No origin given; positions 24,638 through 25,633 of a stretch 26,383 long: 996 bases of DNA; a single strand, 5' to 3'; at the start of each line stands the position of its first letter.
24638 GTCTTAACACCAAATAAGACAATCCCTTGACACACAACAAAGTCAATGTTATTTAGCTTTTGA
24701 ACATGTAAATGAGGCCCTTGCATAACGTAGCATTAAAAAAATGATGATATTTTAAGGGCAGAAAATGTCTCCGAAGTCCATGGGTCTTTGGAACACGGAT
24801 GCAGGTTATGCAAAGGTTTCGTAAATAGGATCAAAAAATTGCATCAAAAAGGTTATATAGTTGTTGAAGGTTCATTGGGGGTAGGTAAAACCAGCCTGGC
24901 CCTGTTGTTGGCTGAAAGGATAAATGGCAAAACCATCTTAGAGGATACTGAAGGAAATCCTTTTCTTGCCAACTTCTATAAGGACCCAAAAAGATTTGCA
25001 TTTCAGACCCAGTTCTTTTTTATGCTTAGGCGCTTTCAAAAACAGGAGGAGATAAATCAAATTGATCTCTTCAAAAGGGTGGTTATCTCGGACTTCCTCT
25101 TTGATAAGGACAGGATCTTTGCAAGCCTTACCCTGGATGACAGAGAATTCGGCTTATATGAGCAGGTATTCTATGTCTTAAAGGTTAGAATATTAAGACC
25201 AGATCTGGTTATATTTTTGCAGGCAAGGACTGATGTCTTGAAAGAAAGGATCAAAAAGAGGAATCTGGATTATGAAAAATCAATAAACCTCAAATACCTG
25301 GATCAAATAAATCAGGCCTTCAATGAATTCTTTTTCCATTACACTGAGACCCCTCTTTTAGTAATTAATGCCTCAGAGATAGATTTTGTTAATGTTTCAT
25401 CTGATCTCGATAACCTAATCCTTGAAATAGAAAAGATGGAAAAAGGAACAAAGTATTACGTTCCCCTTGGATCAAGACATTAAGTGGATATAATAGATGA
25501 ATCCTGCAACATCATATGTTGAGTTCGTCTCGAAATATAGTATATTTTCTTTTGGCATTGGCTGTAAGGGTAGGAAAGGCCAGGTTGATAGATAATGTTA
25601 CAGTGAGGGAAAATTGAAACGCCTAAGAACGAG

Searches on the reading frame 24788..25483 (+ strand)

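Call 25: search_protein_families(library=pfam, proteins=[window:24788-25483:+], max_evalue=0.001)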
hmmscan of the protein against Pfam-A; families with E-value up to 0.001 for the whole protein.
window:24788-25483:+ (231 aa): 4 families
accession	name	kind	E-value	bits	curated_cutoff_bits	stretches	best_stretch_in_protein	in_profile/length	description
PF01712.25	dNK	-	1.5e-37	129.8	27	1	24-216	1-200/203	Deoxynucleoside kinase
PF02223.23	Thymidylate_kin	-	2.8e-07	30.8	27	1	26-196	1-175/185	Thymidylate kinase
PF13238.12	AAA_18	-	3.2e-05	24.8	29.4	1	24-159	1-112/128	AAA domain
PF20720.3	nSTAND3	-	0.00039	20.6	27.2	1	11-45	7-41/155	Novel STAND NTPase 3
